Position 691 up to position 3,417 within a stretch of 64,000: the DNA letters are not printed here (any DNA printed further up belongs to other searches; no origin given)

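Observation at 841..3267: Orphan glycyl radical enzyme whose Cys-loop lacks the eliminase glutamate, with no activase nearby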

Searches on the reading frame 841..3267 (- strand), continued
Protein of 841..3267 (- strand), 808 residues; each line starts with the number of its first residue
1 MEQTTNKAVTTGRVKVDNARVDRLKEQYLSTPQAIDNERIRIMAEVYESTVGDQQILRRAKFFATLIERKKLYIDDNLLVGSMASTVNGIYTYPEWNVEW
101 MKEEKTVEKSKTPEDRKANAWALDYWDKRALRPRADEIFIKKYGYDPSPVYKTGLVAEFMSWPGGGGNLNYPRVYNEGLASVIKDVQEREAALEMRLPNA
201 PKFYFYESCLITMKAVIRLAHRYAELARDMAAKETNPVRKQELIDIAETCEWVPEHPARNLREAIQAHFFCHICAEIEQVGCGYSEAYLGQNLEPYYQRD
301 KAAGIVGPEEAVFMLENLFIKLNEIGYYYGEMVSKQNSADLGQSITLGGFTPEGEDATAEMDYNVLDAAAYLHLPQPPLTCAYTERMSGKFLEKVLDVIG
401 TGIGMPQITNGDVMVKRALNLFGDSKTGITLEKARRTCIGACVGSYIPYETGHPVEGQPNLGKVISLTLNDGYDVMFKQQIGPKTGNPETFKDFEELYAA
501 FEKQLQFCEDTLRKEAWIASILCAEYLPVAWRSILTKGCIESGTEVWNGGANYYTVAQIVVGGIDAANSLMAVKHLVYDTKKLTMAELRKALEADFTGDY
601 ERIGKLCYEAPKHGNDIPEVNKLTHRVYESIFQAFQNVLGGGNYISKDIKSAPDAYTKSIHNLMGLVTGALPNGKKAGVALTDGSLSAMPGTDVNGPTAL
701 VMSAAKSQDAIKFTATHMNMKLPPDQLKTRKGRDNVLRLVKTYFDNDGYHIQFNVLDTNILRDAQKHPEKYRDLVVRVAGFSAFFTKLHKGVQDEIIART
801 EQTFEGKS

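Call 22: find_related_loci(query=window:841-3267:-, collection=genome_contigs, flank=10000)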
Query window:841-3267:- (808 aa) in genome_contigs; peptide patterns used: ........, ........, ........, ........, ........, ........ (x = any residue, [..] = any of these).
186 stretches matched a pattern; 145 encode a relative of the query (tblastn E <= 1e-3); the best 80 are kept; 80 distinct loci.
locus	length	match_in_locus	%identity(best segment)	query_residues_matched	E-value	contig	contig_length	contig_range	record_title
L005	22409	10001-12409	85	2-804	0e+0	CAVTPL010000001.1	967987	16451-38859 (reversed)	MAG: Pirellulales bacterium isolate MFD00905.bin.3.507 genome assembly, contig: contig_11228, whole genome shotgun seque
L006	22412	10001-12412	84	1-804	0e+0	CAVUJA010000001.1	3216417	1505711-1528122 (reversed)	MAG: uncultured Acidobacteriota bacterium isolate MFD01872.bin.1.270 genome assembly, contig: contig_31940, whole genome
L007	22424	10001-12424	84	2-804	0e+0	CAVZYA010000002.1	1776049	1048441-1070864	MAG: uncultured Acidobacteriota bacterium isolate MFD01872.bin.1.224 genome assembly, contig: contig_73151, whole genome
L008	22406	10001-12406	83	3-804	0e+0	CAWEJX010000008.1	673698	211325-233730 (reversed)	MAG: uncultured Acidobacteriota bacterium isolate MFD05942.bin.2.136 genome assembly, contig: contig_30124, whole genome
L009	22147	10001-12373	83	14-804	0e+0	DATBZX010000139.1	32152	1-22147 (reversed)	MAG TPA_asm: Terriglobales bacterium isolate SMAG_U7630 k141_228124, whole genome shotgun sequence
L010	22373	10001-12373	83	14-804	0e+0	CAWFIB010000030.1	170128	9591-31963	MAG: uncultured Acidobacteriaceae bacterium isolate MFD02416.bin.1.391 genome assembly, contig: contig_50736, whole geno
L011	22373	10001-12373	83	14-804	0e+0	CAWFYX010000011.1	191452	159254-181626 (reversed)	MAG: uncultured Acidobacteriaceae bacterium isolate MFD09286.bin.2.100 genome assembly, contig: contig_71999, whole geno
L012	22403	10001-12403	82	7-807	0e+0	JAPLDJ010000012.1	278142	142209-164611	MAG: Bacteroidetes bacterium isolate LacPavin_0920_WC70_MAG_47_14 LacPavin_0920_WC70_scaffold_521436, whole genome shotg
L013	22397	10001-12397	82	7-805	0e+0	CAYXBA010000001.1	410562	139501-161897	MAG TPA_asm: uncultured Nitrospiraceae bacterium isolate binchicken_co269_240 genome assembly, contig: NODE_12_length_41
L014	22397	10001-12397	80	10-807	0e+0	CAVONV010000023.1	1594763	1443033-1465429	MAG: uncultured Acidobacteriota bacterium isolate MFD09964.bin.1.111 genome assembly, contig: contig_6338, whole genome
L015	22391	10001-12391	81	12-807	0e+0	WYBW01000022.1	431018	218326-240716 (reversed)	MAG: Verrucomicrobiia bacterium isolate VER1 k127_75469, whole genome shotgun sequence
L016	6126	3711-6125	80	1-804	0e+0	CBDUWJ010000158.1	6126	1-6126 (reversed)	MAG TPA_asm: uncultured Anaerolineae bacterium isolate SRR22302363_binner13_Refined_38 genome assembly, contig: ERZ25749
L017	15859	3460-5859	79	7-805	0e+0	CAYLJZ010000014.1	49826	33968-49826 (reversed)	MAG TPA_asm: uncultured Desulfobacteraceae bacterium isolate binchicken_co220_134 genome assembly, contig: NODE_330_leng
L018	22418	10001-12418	79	3-807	0e+0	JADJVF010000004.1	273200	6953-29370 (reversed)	MAG: Holophagales bacterium isolate Hjor_18-Q3-R7-51_BAT3C.239 tig00004145-10-2728280, whole genome shotgun sequence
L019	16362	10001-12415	79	2-807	0e+0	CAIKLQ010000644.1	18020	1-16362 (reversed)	MAG: uncultured Verrucomicrobia bacterium isolate KTt_bin-1485 genome assembly, contig: bin-1485:0644/1053, whole genome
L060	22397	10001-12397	73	8-804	0e+0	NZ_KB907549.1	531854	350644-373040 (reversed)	Eudoraea adriatica DSM 19308 G504DRAFT_scaffold00004.4, whole genome shotgun sequence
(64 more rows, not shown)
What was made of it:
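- The family occurs in nominally aerobic or facultative taxa such as Eudoraea, Flavihumibacter and Methylobacter (call 22).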

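Call 25: search_protein_families(library=pfam, proteins=[L001:12549-13724:+, L001:13724-14686:+, L001:14683-15831:+, L001:15828-16637:+, L003:16534-17430:+, L001:17634-19451:+, L003:6228-6755:+, L003:5758-6231:+], max_evalue=0.01)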
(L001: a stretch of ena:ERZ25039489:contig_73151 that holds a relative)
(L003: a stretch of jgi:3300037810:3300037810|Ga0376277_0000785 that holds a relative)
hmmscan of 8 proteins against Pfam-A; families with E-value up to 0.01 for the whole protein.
L001:12549-13724:+ (391 aa): 1 family
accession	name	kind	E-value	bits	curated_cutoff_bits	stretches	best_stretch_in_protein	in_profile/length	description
PF00365.25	PFK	-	3.5e-59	200.9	30.9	1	13-339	1-277/277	Phosphofructokinase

L001:13724-14686:+ (320 aa): 2 families
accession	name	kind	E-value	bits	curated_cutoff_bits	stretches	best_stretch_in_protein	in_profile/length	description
PF04055.27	Radical_SAM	-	4.2e-13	50.2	29.5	1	120-253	25-162/166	Radical SAM superfamily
PF13353.11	Fer4_12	-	1.5e-10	42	22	1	24-220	2-136/137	4Fe-4S single cluster domain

L001:14683-15831:+ (382 aa): 9 families
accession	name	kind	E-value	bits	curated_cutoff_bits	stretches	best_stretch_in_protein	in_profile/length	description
PF00037.32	Fer4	-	2.6e-10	40.1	21.1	1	294-316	2-24/24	4Fe-4S binding domain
PF12837.12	Fer4_6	-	3e-08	33.7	25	2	329-350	3-24/24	4Fe-4S binding domain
PF13237.11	Fer4_10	-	5.2e-08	33.1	25.5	1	293-345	2-52/53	4Fe-4S dicluster domain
PF13187.11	Fer4_9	-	1.2e-07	32.1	27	1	299-350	1-52/52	4Fe-4S dicluster domain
PF14697.11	Fer4_21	-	4.3e-07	30.4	35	2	293-352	1-59/59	4Fe-4S dicluster domain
PF12838.12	Fer4_7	-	3.1e-06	28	27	1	334-358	1-25/52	4Fe-4S dicluster domain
PF12797.12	Fer4_2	-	5e-05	23.4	24.5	1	293-312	3-22/22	4Fe-4S binding domain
PF25212.1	HVO_A0114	-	0.00011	22.4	27.6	1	32-85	14-68/84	HVO_A0114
PF01978.25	TrmB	-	0.0074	16.6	25.6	0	49-84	18-53/68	Sugar-specific transcriptional regulator TrmB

L001:15828-16637:+ (269 aa): 0 families

L003:16534-17430:+ (298 aa): 0 families

L001:17634-19451:+ (605 aa): 2 families
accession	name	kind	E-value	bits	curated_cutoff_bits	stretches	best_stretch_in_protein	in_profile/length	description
PF00916.26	Sulfate_transp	-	2.9e-78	263.7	23.2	1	32-417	4-378/380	Sulfate permease family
PF01740.26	STAS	-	5.3e-11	42.7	22.6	1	476-576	8-103/106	STAS domain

L003:6228-6755:+ (175 aa): 1 family
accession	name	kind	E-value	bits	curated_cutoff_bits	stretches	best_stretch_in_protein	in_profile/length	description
PF00581.25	Rhodanese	-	9e-12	45.8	22.2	1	30-125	13-97/102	Rhodanese-like domain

L003:5758-6231:+ (157 aa): 1 family
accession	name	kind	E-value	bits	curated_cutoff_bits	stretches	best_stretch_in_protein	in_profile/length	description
PF00072.30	Response_reg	-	3e-17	63.2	30.2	1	9-118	1-110/111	Response regulator receiver domain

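Call 26: search_protein_families(library=ncbifam, proteins=[L001:12549-13724:+, L001:13724-14686:+, L001:14683-15831:+, L001:15828-16637:+, L003:16534-17430:+], max_evalue=0.01)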
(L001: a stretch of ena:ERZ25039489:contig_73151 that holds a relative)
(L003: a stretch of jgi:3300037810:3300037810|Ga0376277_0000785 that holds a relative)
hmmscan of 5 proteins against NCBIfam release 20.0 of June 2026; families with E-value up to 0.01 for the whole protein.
L001:12549-13724:+ (391 aa): 11 families
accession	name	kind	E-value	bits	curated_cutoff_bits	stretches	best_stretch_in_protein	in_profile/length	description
TIGR02483.1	PFK_mixed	subfamily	1.6e-71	241.1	430.55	1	13-364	1-325/325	phosphofructokinase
NF002872.1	PRK03202.1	subfamily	5.8e-63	212.8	253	1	13-384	2-322/323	ATP-dependent 6-phosphofructokinase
NF010674.0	PRK14071.1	equivalog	4.7e-60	203.4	544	1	11-388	4-359/360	ATP-dependent 6-phosphofructokinase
TIGR02482.1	PFKA_ATP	equivalog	3.8e-43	147.6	371.35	2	13-255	1-226/301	6-phosphofructokinase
NF005301.0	PRK06830.1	equivalog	1.3e-32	112.9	400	1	13-377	83-429/445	ATP-dependent 6-phosphofructokinase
TIGR02478.1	6PF1K_euk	equivalog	2e-30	105.6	708.4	3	143-255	139-254/744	6-phosphofructokinase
NF041103.1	PFKA_PPi_Ttgales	equivalog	7.7e-27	94.4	550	1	14-388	1-377/407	diphosphate--fructose-6-phosphate 1-phosphotransferase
NF010675.0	PRK14072.1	subfamily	1.8e-14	53.3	273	1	103-366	85-358/416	diphosphate--fructose-6-phosphate 1-phosphotransferase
NF005482.0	PRK07085.1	subfamily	1.4e-08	33.7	446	1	12-231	74-286/558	diphosphate--fructose-6-phosphate 1-phosphotransferase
TIGR02477.1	PFKA_PPi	equivalog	1.3e-07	30.5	587.95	1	110-237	150-286/539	diphosphate--fructose-6-phosphate 1-phosphotransferase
NF005121.0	PRK06555.1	equivalog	9.9e-07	27.8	395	1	11-210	3-208/404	pyrophosphate--fructose-6-phosphate 1-phosphotransferase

L001:13724-14686:+ (320 aa): 19 families
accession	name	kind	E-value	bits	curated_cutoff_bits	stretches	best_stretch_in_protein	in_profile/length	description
NF048010.1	SfplDhtActHpsHDes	equivalog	4.7e-103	344.1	430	1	11-308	5-297/298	(2S)-3-sulfopropanediol dehydratase activating enzyme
TIGR02494.1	PFLE_PFLC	subfamily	9.9e-94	313.9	174.35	1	14-311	1-291/293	glycyl-radical enzyme activating protein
NF043069.1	T4HPD_activ_SAM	equivalog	1.6e-79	267.4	425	1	12-309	2-288/299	trans-4-hydroxy-L-proline dehydratase activase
NF033719.1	ind_deCO2_activ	equivalog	7.3e-76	255.3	425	1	13-311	2-295/302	indoleacetate decarboxylase activase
TIGR04395.1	cutC_activ_rSAM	equivalog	3.5e-72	243.3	360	1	13-310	6-298/309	choline TMA-lyase-activating enzyme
NF048008.1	SfplDhtActHpfHKleb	equivalog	6.8e-70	235.8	500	1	14-310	2-294/308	(2S)-3-sulfopropanediol dehydratase activating enzyme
NF033717.2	HPDL_rSAM_activ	equivalog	1.4e-65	221.6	420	1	11-309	3-296/311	4-hydroxyphenylacetate decarboxylase activase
NF007483.0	PRK10076.1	equivalog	6.8e-59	199.4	326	2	108-311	83-283/292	[formate-C-acetyltransferase]-activating enzyme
TIGR04003.1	rSAM_BssD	equivalog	7.6e-58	196.1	496.45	1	14-290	3-275/314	[benzylsuccinate synthase]-activating enzyme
TIGR02493.1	PFLA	equivalog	2.3e-50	171.2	231.75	2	120-311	43-234/235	pyruvate formate-lyase-activating protein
NF008356.0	PRK11145.1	equivalog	4.2e-42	144.1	375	2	120-311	48-239/246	pyruvate formate lyase 1-activating protein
TIGR04041.1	activase_YjjW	hypoth_equivalog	5.9e-36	124.3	250.2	1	14-282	4-246/276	YjjW family glycine radical enzyme activase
TIGR02495.1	NrdG2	equivalog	8.9e-12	44.7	131.15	2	122-265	46-185/193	anaerobic ribonucleoside-triphosphate reductase activating protein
TIGR02491.1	NrdG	equivalog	3.5e-08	33.5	126.1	1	19-54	7-42/154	anaerobic ribonucleoside-triphosphate reductase activating protein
TIGR04349.1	rSAM_QueE_gams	hypoth_equivalog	1.5e-06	28.1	300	1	118-196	43-111/210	7-carboxy-7-deazaguanine synthase QueE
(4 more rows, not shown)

L001:14683-15831:+ (382 aa): 54 families (the best 25 are shown)
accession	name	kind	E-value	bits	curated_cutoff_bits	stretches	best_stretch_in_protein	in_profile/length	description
NF040770.1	hetero_SS_HdrA2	exception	2.1e-10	39.4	1100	1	291-356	570-629/777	CoB-CoM heterodisulfide reductase HdrA2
NF003475.0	PRK05113.1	equivalog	5.7e-09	36.1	203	1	286-357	101-167/190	electron transport complex subunit RsxB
TIGR01944.1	rnfB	subfamily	6.3e-09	35.7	68.7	1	279-358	94-170/190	RnfABCDGE type electron transport complex subunit B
NF004539.0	PRK05888.1-5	equivalog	3.5e-08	33.3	225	1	289-316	91-118/162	NADH-quinone oxidoreductase subunit NuoI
NF005415.0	PRK06991.1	equivalog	3.7e-08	33.3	281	1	278-359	65-141/284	electron transport complex subunit RsxB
NF042909.1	FMH_DH_FwdF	exception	4.1e-08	32.7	375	1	293-352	220-276/336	tungsten-dependent formylmethanofuran dehydrogenase subunit FwdF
TIGR04105.1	FeFe_hydrog_B1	subfamily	6.6e-08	31.7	450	1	290-351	134-206/462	monomeric [FeFe] hydrogenase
NF045480.1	FdxA_Actino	equivalog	1e-07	32.1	125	1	294-315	34-55/107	ferredoxin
TIGR02179.1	PorD_KorD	subfamily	2.1e-07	31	60.05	1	290-354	17-76/78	2-oxoacid:acceptor oxidoreductase, delta subunit, pyruvate/2-ketoisovalerate family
NF045490.1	FdxA_Protbact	equivalog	3.2e-07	30.6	135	2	293-320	33-60/104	ferredoxin FdxA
TIGR03287.1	methan_mark_16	hypoth_equivalog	3.8e-07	28.9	363.95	1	290-352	294-349/391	methanogenesis marker 16 metalloprotein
NF007202.0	PRK09623.1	equivalog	6.8e-07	29.6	166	1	290-353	43-101/105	3-methyl-2-oxobutanoate dehydrogenase subunit delta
NF058577.1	FdxA_fam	equivalog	1e-06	28.8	65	1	298-349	7-52/52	4Fe-4S ferredoxin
NF004537.0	PRK05888.1-3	equivalog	2.2e-06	27.3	163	1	333-356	68-91/204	NADH-quinone oxidoreductase subunit NuoI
NF006183.0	PRK08318.1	equivalog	3.8e-06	25.9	335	1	291-374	335-414/422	NAD-dependent dihydropyrimidine dehydrogenase subunit PreA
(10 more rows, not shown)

L001:15828-16637:+ (269 aa): 0 families

L003:16534-17430:+ (298 aa): 0 families
